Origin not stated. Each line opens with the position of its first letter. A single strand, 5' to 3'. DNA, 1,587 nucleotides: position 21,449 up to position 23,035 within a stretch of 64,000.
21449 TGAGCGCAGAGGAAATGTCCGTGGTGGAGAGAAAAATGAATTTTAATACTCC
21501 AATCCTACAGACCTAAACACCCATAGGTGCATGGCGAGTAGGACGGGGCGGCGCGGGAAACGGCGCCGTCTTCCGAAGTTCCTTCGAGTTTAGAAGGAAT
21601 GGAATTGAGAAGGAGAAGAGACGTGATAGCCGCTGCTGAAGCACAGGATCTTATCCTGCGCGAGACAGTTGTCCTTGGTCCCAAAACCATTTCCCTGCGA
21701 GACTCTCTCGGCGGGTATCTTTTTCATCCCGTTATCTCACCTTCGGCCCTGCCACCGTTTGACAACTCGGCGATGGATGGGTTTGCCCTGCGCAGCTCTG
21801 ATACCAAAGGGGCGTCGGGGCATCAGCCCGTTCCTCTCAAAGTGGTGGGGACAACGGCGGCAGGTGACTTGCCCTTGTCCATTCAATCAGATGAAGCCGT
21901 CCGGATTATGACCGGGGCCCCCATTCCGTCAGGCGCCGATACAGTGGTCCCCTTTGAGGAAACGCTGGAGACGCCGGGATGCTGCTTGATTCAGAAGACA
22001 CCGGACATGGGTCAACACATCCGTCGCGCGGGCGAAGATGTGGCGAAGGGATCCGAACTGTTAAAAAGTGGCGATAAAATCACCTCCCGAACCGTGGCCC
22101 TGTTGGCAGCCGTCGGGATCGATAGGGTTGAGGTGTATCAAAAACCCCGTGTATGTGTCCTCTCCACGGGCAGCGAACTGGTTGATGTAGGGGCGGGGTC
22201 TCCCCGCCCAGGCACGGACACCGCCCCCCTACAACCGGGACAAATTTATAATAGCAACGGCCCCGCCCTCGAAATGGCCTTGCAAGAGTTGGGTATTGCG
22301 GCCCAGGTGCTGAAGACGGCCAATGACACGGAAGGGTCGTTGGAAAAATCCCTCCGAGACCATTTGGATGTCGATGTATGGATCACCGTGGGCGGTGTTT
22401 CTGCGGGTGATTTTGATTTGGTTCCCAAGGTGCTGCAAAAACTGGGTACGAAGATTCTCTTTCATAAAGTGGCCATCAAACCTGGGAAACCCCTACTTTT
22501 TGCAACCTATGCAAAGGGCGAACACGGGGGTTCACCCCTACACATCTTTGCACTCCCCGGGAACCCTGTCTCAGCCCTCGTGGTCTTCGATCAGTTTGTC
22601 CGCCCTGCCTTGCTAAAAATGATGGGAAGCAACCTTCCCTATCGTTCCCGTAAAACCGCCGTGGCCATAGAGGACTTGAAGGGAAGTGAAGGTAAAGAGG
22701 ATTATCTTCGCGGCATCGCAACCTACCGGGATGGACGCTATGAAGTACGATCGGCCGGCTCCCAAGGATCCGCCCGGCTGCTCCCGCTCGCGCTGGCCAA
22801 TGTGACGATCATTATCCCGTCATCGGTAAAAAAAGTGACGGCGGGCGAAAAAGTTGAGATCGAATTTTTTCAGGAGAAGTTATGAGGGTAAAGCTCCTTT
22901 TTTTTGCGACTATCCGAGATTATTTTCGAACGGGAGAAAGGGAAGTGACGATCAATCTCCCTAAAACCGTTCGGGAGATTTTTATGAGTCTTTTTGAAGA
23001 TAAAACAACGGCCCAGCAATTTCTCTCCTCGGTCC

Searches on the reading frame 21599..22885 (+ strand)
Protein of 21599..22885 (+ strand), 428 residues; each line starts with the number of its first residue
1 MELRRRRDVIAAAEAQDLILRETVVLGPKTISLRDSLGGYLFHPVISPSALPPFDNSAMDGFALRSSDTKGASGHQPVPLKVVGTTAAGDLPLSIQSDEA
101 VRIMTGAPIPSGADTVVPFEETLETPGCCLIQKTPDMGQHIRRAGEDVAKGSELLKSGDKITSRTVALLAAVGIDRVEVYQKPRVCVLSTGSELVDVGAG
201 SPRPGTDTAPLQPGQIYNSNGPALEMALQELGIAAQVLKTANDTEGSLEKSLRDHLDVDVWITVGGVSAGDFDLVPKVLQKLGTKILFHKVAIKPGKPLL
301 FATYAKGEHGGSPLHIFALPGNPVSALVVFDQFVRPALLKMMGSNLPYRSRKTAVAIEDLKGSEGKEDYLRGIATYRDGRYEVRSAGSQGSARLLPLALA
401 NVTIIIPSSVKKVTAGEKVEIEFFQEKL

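Call 64: search_protein_families(library=pfam, proteins=[window:21599-22885:+], max_evalue=0.00001)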
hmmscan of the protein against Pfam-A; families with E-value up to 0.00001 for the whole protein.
window:21599-22885:+ (428 aa): 3 families
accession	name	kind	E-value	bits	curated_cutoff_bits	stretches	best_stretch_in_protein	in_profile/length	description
PF03453.22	MoeA_N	-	2.3e-43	148.1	30.8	1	12-173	3-160/160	MoeA N-terminal region (domain I and II)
PF00994.29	MoCF_biosynth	-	7.2e-31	107.3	26.6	1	187-339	2-143/144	Probable molybdopterin binding domain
PF03454.20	MoeA_C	-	1.3e-14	54.6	22.1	1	354-423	2-71/72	MoeA C-terminal region (domain IV)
